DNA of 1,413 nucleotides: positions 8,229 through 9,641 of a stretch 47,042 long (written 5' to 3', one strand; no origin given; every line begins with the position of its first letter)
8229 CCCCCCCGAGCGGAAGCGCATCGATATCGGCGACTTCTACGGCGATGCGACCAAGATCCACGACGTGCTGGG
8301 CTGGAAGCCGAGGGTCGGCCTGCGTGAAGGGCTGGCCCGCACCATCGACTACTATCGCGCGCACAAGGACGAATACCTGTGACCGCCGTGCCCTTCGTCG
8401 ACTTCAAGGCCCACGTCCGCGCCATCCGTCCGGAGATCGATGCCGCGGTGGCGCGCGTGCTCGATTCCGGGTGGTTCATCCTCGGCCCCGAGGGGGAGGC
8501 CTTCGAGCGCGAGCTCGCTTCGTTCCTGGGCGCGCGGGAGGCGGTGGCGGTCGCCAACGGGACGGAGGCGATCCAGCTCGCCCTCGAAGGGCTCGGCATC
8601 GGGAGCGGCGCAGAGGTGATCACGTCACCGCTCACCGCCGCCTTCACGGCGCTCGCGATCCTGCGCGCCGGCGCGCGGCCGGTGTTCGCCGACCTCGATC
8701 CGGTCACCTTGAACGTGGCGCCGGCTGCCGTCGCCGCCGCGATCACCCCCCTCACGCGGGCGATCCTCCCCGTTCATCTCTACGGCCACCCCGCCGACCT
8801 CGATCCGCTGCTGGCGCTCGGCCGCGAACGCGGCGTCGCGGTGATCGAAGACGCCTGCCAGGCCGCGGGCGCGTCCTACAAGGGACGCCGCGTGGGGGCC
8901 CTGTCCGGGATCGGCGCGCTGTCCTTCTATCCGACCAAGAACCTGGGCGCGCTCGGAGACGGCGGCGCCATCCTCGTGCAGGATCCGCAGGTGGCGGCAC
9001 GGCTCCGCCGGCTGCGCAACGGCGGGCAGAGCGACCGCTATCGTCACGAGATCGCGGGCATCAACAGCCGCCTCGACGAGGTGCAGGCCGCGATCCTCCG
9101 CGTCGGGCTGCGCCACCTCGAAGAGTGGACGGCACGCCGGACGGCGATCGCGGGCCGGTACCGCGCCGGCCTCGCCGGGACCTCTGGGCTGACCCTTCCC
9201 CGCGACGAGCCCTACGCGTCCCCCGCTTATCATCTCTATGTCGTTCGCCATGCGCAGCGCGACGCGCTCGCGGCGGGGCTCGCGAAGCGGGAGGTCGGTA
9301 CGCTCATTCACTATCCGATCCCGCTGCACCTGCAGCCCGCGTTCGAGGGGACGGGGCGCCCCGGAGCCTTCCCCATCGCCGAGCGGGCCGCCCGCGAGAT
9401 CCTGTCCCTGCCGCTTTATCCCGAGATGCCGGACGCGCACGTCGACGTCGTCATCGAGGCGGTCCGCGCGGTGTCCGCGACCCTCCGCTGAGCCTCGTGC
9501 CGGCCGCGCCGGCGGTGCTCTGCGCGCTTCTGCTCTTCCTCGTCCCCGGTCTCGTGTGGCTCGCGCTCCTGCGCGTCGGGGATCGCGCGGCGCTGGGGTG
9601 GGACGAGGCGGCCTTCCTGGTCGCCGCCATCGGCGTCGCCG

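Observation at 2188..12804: Stacked GT2 polyprenyl-phosphate-sugar synthase / GT-C pairs: several periplasmic glycosylation modules in one operon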

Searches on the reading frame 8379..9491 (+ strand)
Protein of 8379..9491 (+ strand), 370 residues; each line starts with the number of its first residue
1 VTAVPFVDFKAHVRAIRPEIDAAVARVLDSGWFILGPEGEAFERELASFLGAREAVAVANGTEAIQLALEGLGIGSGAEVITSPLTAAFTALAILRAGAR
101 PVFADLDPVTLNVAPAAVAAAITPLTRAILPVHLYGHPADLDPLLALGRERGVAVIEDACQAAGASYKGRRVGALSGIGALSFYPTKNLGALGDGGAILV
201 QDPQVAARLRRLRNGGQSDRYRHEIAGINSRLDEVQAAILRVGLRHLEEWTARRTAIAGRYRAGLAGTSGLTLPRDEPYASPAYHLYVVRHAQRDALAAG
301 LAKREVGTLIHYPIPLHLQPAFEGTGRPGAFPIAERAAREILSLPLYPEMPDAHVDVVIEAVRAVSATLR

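Call 5: search_protein_families(library=pfam, proteins=[window:8379-9491:+], max_evalue=0.01)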
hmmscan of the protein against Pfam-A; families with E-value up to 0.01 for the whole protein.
window:8379-9491:+ (370 aa): 1 family
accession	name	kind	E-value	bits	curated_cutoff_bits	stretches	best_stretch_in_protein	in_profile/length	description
PF01041.23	DegT_DnrJ_EryC1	-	6.9e-114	381.2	19.8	1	16-363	3-360/360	DegT/DnrJ/EryC1/StrS aminotransferase family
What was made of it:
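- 8379..9491 (+): AT: DegT/DnrJ/EryC1 PLP-dependent sugar aminotransferase. Pfam E 7e-114 (call 5).
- Checked: It omitted an SDR gene (about 7393/7423-8382) and a DegT aminotransferase gene (8379-9491) inside its own interval (call 5).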

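Call 10: search_protein_families(library=ncbifam, proteins=[window:8379-9491:+], max_evalue=0.001)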
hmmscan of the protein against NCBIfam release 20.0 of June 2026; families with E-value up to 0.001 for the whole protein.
window:8379-9491:+ (370 aa): 8 families
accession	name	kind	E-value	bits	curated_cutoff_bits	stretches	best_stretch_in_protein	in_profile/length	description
TIGR03588.1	PseC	equivalog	8e-68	229.1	423.5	1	22-365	15-379/380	UDP-4-amino-4,6-dideoxy-N-acetyl-beta-L-altrosamine transaminase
NF008658.2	PRK11658.1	equivalog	2.1e-67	227.4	631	1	18-365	14-376/379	UDP-4-amino-4-deoxy-L-arabinose aminotransferase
NF008687.0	PRK11706.1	equivalog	1.4e-55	188.6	375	1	45-365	39-373/375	dTDP-4-amino-4,6-dideoxygalactose transaminase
TIGR04181.1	NHT_00031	hypoth_equivalog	9.9e-53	179.3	420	1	21-345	13-357/359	LegC family aminotransferase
TIGR04427.1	PLP_DesI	equivalog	8.1e-52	176.6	650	1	22-366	36-383/390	dTDP-4-dehydro-6-deoxyglucose aminotransferase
NF011936.0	PRK15407.1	equivalog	1.6e-42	145.7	423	2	18-216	47-251/440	lipopolysaccharide biosynthesis protein RfbH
TIGR02379.1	ECA_wecE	subfamily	5.6e-41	140.5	434.85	1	46-362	40-371/376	dTDP-4-amino-4,6-dideoxy-D-glucose transaminase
NF006488.0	PRK08912.1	equivalog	0.0004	19.4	498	1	53-130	88-164/387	aminotransferase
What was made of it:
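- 8379..9491 (+): NCBIfam PseC scores 229 bits and ArnB 227 bits, both far below their cut-offs (call 10).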

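Call 35: search_solved_structures(query=window:8379-9491:+, max_evalue=1e-20)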
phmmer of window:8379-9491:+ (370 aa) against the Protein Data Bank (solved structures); distinct sequences matched with E-value up to 1e-20: 47.
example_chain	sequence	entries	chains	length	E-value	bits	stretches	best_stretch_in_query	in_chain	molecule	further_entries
7b0d_A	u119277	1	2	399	9.6e-111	373.5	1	4-354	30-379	Glutamine--scyllo-inositol transaminase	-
2oga_A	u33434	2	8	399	7.5e-108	364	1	3-364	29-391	Transaminase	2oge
3frk_A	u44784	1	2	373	2.3e-90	306.4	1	4-364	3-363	QdtB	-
3nyu_A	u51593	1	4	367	1.5e-84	287.4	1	4-362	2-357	Aminotransferase WbpE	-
3nu7_A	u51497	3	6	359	1.8e-84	287.1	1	4-361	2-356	Aminotransferase WbpE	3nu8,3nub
3nys_A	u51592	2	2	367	1e-83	284.6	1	4-362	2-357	Aminotransferase WbpE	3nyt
7n63_A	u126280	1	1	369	5.3e-74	252.6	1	5-352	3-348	Putative aminotransferase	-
8e75_A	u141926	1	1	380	7.8e-74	252.1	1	5-356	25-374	DegT/DnrJ/EryC1/StrS aminotransferase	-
8e77_A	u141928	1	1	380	7.8e-74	252.1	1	5-356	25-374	DegT/DnrJ/EryC1/StrS aminotransferase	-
5u1z_A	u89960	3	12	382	2.1e-66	227.7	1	22-353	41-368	Putative aminotransferase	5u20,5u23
5u21_A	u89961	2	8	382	1.4e-65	224.9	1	22-353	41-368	Putative aminotransferase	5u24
4qgr_A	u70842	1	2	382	2.9e-64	220.6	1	5-364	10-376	DegT/DnrJ/EryC1/StrS aminotransferase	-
1mdo_A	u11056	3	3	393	5.5e-60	206.5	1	16-365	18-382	ArnB aminotransferase | UDP-4-amino-4-deoxy-L-arabinose--oxoglutarate aminotransferase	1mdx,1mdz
4oca_A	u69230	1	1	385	5.3e-59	203.3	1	16-365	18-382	UDP-4-amino-4-deoxy-L-arabinose--oxoglutarate aminotransferase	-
4lc3_A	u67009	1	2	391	2.2e-58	201.2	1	5-365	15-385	Putative UDP-4-amino-4-deoxy-l-arabinose--oxoglutarate aminotransferase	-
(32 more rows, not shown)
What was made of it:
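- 8379..9491 (+): PDB hits: 7b0d 1e-110, DesV 2oga 7e-108, QdtB 2e-90, WbpE 1e-84, against ArnB 5e-60 (call 35).
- On Arn (aminoarabinose lipid A modification) pathway: PDB ArnB scores 5e-60, against 1e-108 to 1e-84 for the C3-aminotransferases DesV, QdtB and WbpE (call 35).
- Closest known: Arn pathway. Different: The transaminase is closer to C3-aminotransferases than to ArnB (call 35).
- The transaminase is much closer to the C3-aminotransferases DesV, QdtB and WbpE (364-287 bits) than to any C4 enzyme listed (call 35).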
